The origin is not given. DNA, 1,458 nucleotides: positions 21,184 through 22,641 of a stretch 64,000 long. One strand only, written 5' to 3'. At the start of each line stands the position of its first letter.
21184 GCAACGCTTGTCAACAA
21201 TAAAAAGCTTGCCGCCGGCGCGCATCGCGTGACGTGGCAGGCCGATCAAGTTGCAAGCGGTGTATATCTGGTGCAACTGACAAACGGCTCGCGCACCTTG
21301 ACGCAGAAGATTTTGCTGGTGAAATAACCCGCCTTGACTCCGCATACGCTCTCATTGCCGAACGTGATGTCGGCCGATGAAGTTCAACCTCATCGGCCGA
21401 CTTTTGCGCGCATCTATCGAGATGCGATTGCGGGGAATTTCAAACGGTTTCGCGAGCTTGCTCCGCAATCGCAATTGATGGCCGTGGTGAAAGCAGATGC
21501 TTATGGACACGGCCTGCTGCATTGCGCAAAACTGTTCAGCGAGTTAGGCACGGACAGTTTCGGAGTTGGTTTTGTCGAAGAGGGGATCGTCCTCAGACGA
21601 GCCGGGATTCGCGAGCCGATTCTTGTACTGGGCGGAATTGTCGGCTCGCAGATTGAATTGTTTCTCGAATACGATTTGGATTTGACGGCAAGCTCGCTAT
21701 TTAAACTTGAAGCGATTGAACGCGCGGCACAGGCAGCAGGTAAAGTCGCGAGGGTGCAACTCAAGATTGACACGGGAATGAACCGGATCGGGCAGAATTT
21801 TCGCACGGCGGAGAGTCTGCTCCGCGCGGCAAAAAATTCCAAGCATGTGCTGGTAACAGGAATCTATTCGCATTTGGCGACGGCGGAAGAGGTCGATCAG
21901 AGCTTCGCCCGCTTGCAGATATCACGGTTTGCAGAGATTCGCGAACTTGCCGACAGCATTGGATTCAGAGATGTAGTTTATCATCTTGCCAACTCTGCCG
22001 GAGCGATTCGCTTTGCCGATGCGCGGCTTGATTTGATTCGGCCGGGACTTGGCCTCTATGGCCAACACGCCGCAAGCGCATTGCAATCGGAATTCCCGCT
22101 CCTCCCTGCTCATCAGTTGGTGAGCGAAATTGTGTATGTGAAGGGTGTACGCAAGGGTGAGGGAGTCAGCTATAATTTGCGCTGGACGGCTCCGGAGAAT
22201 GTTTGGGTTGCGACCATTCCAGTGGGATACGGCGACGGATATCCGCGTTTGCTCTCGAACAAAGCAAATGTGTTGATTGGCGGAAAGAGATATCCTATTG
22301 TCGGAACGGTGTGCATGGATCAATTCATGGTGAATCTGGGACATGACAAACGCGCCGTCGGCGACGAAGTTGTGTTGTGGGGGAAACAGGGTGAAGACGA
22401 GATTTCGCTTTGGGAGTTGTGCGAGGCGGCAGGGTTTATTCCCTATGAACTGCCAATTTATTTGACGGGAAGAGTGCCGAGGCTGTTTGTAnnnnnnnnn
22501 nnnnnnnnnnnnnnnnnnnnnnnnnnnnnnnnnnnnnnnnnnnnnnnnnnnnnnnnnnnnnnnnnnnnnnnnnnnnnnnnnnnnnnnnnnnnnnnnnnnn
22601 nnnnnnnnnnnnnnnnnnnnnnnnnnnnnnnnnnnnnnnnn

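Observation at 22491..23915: ApeA-like HEPN gene inserted between alr and a GNAT gene, overlapping both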

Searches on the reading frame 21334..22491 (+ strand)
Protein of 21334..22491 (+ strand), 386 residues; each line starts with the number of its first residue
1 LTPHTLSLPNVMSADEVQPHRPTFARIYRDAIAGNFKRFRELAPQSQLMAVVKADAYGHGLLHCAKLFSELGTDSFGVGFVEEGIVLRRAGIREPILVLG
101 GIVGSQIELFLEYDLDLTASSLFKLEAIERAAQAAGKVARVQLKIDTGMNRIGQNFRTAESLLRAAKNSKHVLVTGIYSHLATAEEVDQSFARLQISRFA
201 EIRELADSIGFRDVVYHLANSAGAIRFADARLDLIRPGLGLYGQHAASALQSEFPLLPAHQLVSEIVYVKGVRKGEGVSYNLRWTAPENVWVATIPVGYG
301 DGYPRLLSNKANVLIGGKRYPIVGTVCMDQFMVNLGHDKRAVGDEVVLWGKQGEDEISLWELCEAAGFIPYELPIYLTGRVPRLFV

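Call 3: search_protein_families(library=pfam, proteins=[window:21334-22491:+], max_evalue=1)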
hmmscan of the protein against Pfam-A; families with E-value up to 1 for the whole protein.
window:21334-22491:+ (386 aa): 2 families
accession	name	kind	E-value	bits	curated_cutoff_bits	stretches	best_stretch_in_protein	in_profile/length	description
PF01168.26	Ala_racemase_N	-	2.5e-64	217.4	24.1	1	28-244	2-218/220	Alanine racemase, N-terminal domain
PF00842.27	Ala_racemase_C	-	1.7e-43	147.7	25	1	261-384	3-126/127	Alanine racemase, C-terminal domain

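Call 5: search_protein_families(library=ncbifam, proteins=[window:21334-22491:+], max_evalue=1)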
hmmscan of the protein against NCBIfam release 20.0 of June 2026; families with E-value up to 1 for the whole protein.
window:21334-22491:+ (386 aa): 11 families
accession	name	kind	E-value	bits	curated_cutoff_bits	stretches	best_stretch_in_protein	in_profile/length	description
TIGR00492.1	alr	equivalog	7.8e-102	340.9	168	1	22-386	2-368/369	alanine racemase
NF008897.0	PRK11930.1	equivalog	1.4e-85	288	804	1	23-385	460-819/822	bifunctional UDP-N-acetylmuramoyl-tripeptide:D-alanyl-D-alanine ligase/alanine racemase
NF033131.1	vanT-G-Cterm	exception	1.5e-81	274.1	460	1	24-383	4-366/368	serine racemase VanT catalytic subunit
NF002970.2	PRK03646.1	exception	6.5e-58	196.5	600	1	21-382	3-352/356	catabolic alanine racemase DadX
NF033132.1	vanT-CELN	equivalog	1.4e-43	149.4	900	1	23-339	340-657/697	membrane-bound serine racemase VanT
NF000791.0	PRK00053.2-2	equivalog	1.6e-40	139.3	218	1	44-349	24-316/340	alanine racemase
NF009879.0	PRK13340.1-4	subfamily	2.5e-40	138.6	434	1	24-385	43-404/406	alanine racemase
NF000792.0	PRK00053.2-3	equivalog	7.2e-40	137.2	384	1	28-335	9-309/360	alanine racemase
NF033133.1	vanT-L-cat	exception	1.2e-33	116.8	750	1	26-336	11-322/366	serine racemase VanT-L catalytic subunit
TIGR01700.1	PNPH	equivalog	0.055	12.9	293.35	1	66-139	177-241/249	purine nucleoside phosphorylase I, inosine and guanosine-specific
TIGR00318.1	cyaB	equivalog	0.078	12.8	57.95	1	126-215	15-103/174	class IV adenylate cyclase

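Call 10: find_related_loci(query=window:21334-22491:+, collection=genome_contigs, flank=6000)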
Query window:21334-22491:+ (386 aa) in genome_contigs; peptide patterns used: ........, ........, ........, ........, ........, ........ (x = any residue, [..] = any of these).
451 stretches matched a pattern; 370 encode a relative of the query (tblastn E <= 1e-3); the best 80 are kept; 79 distinct loci.
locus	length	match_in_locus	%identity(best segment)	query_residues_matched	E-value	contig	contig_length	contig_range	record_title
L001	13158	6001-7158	92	1-386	0e+0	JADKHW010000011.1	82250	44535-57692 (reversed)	MAG: bacterium isolate Skiv_18-Q3-R9-52_BATAC.286 tig00018682-10-824250, whole genome shotgun sequence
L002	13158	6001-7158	79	1-386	0e+0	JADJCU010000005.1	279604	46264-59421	MAG: bacterium isolate Aved_18-Q3-R54-62_BATAC.765 tig00014065-10-2797900, whole genome shotgun sequence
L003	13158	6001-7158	79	1-386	0e+0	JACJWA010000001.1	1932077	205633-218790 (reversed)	MAG: Calditrichaeota bacterium isolate HK-STAS-AABM5-4 HK-STAS-AABM5-4_1, whole genome shotgun sequence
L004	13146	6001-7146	73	4-385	0e+0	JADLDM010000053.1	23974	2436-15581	MAG: bacterium isolate SJ276 c_000000439477, whole genome shotgun sequence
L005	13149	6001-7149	67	4-386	4e-173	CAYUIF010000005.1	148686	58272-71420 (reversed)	MAG TPA_asm: uncultured Alphaproteobacteria bacterium isolate SRP278314_co1_92 genome assembly, contig: NODE_95_length_1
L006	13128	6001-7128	67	11-386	2e-169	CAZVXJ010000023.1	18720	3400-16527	MAG TPA_asm: uncultured Alphaproteobacteria bacterium isolate SRP173033_co3_141 genome assembly, contig: NODE_3542_lengt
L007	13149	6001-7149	66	3-386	5e-169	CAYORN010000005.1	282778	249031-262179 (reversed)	MAG TPA_asm: uncultured Alphaproteobacteria bacterium isolate SRP302447_co2_208 genome assembly, contig: NODE_129_length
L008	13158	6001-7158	85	1-386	0e+0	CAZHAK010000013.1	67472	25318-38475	MAG TPA_asm: uncultured Alphaproteobacteria bacterium isolate binchicken_co277_95 genome assembly, contig: NODE_826_leng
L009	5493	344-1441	46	21-386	9e-104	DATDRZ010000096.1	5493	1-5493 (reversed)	MAG TPA_asm: Anaerolineales bacterium isolate SMAG_U7990 k141_1193852, whole genome shotgun sequence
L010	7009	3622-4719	47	21-386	7e-103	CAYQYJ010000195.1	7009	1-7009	MAG TPA_asm: uncultured Ardenticatenaceae bacterium isolate SRP329715_co1_256 genome assembly, contig: NODE_16674_length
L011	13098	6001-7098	45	21-386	2e-102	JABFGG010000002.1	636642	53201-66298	MAG: Chloroflexota bacterium isolate CFX15 c_000000000002, whole genome shotgun sequence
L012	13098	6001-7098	47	21-386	6e-102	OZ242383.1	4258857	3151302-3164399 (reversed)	MAG: bacterium isolate f65e47f9-4bf7-4a54-ade9-3bd2c102e67f genome assembly, chromosome: 1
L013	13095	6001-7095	47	21-386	3e-102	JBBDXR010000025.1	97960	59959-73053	MAG: Anaerolineales bacterium isolate LejiaD_59_59 Lejia_D_442_length_97960_cov_36, whole genome shotgun sequence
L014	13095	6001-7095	46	21-385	5e-102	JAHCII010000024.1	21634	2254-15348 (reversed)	MAG: Anaerolineales bacterium isolate TGS_CHL2 CHL2_24, whole genome shotgun sequence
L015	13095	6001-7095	47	21-385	6e-102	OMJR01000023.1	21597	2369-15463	Anaerolineaceae bacterium isolate AM_2104 genome assembly, contig: k99_963426, whole genome shotgun sequence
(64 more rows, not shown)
